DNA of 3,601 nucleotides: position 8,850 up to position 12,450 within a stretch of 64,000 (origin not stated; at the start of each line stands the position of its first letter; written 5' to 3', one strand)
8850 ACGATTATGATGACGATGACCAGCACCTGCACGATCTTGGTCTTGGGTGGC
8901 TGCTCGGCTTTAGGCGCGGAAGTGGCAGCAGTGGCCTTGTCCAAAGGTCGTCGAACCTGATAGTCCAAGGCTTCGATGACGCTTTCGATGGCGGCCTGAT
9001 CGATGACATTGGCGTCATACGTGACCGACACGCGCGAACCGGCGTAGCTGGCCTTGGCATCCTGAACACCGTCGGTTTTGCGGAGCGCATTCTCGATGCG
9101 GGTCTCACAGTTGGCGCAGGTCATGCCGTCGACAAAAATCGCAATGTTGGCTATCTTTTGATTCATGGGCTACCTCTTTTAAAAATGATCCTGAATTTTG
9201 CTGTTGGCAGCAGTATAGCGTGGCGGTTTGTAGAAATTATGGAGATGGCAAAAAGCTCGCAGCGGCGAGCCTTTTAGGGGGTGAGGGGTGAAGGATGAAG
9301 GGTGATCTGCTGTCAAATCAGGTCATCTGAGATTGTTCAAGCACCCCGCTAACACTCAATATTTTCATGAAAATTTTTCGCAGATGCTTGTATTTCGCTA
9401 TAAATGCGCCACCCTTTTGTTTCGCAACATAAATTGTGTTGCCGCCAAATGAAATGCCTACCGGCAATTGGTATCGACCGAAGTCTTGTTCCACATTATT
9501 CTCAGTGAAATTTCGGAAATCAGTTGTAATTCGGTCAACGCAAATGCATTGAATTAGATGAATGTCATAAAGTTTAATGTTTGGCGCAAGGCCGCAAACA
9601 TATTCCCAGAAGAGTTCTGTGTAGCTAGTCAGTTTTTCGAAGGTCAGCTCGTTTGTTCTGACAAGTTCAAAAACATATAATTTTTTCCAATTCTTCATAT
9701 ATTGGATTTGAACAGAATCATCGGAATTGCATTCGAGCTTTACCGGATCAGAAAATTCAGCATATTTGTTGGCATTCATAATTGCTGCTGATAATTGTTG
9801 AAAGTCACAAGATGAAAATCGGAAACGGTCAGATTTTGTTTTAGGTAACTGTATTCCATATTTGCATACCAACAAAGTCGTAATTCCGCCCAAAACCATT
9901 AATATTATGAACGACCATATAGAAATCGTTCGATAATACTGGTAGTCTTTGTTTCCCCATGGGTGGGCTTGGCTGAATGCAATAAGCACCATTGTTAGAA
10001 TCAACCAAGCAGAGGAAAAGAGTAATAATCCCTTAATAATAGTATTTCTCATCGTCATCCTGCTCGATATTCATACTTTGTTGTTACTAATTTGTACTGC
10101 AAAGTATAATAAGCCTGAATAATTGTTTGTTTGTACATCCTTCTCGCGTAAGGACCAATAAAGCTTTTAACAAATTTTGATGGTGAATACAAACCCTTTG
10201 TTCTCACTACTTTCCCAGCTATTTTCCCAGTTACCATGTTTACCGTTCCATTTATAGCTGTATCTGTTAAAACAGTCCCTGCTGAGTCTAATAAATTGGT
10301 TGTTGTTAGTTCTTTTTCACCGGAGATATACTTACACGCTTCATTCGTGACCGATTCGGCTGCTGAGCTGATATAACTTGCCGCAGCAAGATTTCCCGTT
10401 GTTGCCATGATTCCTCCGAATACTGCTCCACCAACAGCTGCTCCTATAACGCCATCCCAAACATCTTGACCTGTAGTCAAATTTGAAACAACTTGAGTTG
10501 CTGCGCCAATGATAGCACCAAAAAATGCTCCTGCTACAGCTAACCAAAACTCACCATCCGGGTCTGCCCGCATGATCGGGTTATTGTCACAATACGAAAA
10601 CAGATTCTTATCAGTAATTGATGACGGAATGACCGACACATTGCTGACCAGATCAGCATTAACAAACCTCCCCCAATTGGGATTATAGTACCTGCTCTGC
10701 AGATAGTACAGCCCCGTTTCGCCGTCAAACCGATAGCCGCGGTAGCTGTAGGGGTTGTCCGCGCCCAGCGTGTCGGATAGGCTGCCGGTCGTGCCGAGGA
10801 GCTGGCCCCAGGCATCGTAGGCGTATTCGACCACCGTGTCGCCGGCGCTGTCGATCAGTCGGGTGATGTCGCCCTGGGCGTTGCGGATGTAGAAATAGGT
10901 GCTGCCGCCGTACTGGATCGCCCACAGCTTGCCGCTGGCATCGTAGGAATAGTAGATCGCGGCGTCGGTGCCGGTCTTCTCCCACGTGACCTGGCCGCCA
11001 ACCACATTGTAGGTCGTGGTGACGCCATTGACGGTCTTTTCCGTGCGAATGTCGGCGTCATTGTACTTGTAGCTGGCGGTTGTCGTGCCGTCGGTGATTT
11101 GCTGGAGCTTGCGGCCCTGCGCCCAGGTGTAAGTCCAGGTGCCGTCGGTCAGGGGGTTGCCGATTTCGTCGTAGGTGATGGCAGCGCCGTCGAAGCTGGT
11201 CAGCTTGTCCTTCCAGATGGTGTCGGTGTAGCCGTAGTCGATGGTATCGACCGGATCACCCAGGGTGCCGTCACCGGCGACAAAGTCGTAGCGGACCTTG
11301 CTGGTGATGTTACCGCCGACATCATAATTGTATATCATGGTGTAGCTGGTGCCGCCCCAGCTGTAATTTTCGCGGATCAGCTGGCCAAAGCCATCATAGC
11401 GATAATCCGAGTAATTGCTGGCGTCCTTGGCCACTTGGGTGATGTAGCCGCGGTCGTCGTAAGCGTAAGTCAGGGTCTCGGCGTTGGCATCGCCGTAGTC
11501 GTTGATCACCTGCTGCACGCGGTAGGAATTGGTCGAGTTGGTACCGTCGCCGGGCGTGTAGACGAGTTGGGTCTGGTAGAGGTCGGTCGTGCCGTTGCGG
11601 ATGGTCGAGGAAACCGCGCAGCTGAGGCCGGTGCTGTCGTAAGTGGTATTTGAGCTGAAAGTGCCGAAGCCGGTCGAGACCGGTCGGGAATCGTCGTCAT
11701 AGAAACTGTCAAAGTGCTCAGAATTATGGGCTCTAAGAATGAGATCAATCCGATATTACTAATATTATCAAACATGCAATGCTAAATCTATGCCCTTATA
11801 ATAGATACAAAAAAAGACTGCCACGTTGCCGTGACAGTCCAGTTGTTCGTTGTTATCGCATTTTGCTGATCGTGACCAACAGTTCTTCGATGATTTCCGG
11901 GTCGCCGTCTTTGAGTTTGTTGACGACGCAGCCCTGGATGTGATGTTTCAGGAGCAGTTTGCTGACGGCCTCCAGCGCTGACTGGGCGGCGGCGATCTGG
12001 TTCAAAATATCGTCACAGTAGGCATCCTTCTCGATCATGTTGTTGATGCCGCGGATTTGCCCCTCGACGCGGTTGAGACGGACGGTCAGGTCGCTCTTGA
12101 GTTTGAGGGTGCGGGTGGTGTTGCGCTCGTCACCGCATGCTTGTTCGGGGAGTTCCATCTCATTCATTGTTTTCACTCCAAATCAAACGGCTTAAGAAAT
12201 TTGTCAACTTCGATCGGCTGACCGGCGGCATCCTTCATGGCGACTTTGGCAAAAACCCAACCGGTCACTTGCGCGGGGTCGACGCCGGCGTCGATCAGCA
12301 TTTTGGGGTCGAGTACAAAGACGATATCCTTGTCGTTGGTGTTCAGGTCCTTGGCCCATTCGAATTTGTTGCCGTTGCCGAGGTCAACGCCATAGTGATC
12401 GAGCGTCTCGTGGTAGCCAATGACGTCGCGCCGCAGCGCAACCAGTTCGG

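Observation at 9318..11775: Orphan, 5'-truncated RHS toxin cassette with a glycine-zipper tip and a 2-TM immunity gene, wedged into a copper-homeostasis locus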

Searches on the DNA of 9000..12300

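Call 77: search_rna_families(source=window, start=9000, end=12300, threshold=evalue, max_evalue=1)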
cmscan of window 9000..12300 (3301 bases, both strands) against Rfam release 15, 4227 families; matches with E-value up to 1: 1.
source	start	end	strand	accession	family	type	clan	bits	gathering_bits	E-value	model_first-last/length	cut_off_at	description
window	9252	9307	-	RF01116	Yfr1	Gene; sRNA;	-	21.5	38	0.37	1-59/59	no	Cyanobacterial functional RNA 1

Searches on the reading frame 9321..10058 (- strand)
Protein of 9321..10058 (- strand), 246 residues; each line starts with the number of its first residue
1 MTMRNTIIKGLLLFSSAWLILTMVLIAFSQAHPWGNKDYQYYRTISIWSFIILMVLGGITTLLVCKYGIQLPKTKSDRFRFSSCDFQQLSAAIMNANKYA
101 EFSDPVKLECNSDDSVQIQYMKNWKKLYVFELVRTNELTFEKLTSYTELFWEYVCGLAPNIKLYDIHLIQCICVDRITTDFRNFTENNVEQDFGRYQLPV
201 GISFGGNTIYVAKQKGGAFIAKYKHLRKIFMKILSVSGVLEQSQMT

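Call 5: search_protein_families(library=pfam, proteins=[window:9321-10058:-], max_evalue=0.1)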
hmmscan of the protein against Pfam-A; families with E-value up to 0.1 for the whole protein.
window:9321-10058:- (246 aa): 1 family
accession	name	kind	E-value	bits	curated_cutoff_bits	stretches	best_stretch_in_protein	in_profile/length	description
PF05767.17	Pox_A14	-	0.097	13.3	27.7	0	13-82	16-86/93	Poxvirus virion envelope protein A14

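Call 6: search_protein_families(library=ncbifam, proteins=[window:9321-10058:-], max_evalue=0.1)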
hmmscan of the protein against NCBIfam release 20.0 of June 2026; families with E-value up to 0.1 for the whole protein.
window:9321-10058:- (246 aa): 0 families

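Call 7: search_protein_families(library=pfam, proteins=[window:9321-10058:-], max_evalue=10)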
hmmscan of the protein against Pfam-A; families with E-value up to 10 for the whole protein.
seq(246 aa): 1 family
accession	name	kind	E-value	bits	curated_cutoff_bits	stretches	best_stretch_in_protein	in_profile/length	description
PF05767.17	Pox_A14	-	0.097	13.3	27.7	1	13-82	16-86/93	Poxvirus virion envelope protein A14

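Call 11: find_encoding_contigs(protein=window:9321-10058:-, flank=10000, max_places=10)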
Protein window:9321-10058:- (246 aa): no gene with exactly this product is on record in the collection.

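Call 17: find_homologous_proteins(query=window:9321-10058:-, max_evalue=0.01)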
Query window:9321-10058:- (246 aa): 1 proteins with E <= 0.01 among 223 candidates.
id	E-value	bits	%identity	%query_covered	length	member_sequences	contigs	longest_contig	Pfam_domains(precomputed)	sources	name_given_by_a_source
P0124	6.5e-162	555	100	99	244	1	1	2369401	-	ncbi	-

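Call 38: predict_structure(protein=window:9321-10058:-)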
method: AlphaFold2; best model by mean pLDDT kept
length: 246 residues; sequences in the alignment: 1
mean_pLDDT: 46.3   pTM: 0.28
mean pLDDT of the five models: 46.3, 45.4, 39.4, 39.1, 36.6
residues with pLDDT >= 90: 0; 70-90: 39; 50-70: 40; < 50: 167
segments of 3 or more residues with pLDDT < 50: 67-137, 152-246
pLDDT, mean of each block of 10 residues (from residue 1): 63 78 75 64 74 74 51 31 36 39 36 36 39 47 52 44 41 44 42 36 35 28 28 28 29
secondary structure, 60 per line:
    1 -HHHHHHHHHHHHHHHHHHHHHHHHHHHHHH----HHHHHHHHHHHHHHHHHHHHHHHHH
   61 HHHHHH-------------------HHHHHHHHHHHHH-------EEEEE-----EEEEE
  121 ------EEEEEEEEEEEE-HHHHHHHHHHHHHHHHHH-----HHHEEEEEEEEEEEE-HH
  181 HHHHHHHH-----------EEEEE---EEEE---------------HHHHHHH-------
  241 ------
elements in order: H2-31 H36-66 H86-98 E106-110 E116-120 E127-138 H140-157 E166-177 H179-188 E200-204 E208-211 H227-233

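Call 59: search_solved_structures(query=A4, max_evalue=10)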
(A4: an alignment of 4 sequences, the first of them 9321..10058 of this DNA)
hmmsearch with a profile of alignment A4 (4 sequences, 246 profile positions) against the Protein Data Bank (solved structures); distinct sequences matched with E-value up to 10: 4.
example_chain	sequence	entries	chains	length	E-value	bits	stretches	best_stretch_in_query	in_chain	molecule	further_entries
8ouw_E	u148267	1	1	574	0.47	13.3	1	127-192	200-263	Cell division control protein 45 homolog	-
9b8o_f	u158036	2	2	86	0.8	12.6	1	46-101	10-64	Rnasek protein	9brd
8xli_f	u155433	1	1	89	0.87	12.5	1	46-101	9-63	Ribonuclease K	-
9u9h_A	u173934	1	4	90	0.98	12.3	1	7-64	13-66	Virion membrane protein OPG140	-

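Call 60: search_protein_families(library=pfam, alignment_id=A4, max_evalue=1)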
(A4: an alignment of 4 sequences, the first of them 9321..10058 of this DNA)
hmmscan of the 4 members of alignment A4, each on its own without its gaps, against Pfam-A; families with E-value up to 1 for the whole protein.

A. member 1, window:9321-10058:- (246 aa): 1 family
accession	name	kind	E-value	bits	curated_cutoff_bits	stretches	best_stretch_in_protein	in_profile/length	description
PF05767.17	Pox_A14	-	0.097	13.3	27.7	1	13-82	16-86/93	Poxvirus virion envelope protein A14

B. families by the number of members that match (of 4 scanned): 5 families
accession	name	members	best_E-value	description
PF05767.17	Pox_A14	1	0.097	Poxvirus virion envelope protein A14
PF10348.14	DUF2427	1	0.1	Domain of unknown function (DUF2427)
PF05709.17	Sipho_tail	1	0.18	Phage tail protein RIFT-related domain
PF13903.11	Claudin_2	1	0.32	PMP-22/EMP/MP20/Claudin tight junction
PF20990.2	DUF2207_C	1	0.62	Predicted membrane protein (DUF2207) C-terminal domain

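Call 87: search_protein_families(library=padloc, proteins=[window:9321-10058:-], max_evalue=0.01)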
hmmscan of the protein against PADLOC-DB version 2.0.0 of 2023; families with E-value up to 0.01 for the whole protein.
window:9321-10058:- (246 aa): 0 families

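Call 88: search_protein_families(library=phrogs, proteins=[window:9321-10058:-], max_evalue=0.01)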
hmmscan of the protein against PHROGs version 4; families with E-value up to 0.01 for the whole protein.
window:9321-10058:- (246 aa): 0 families
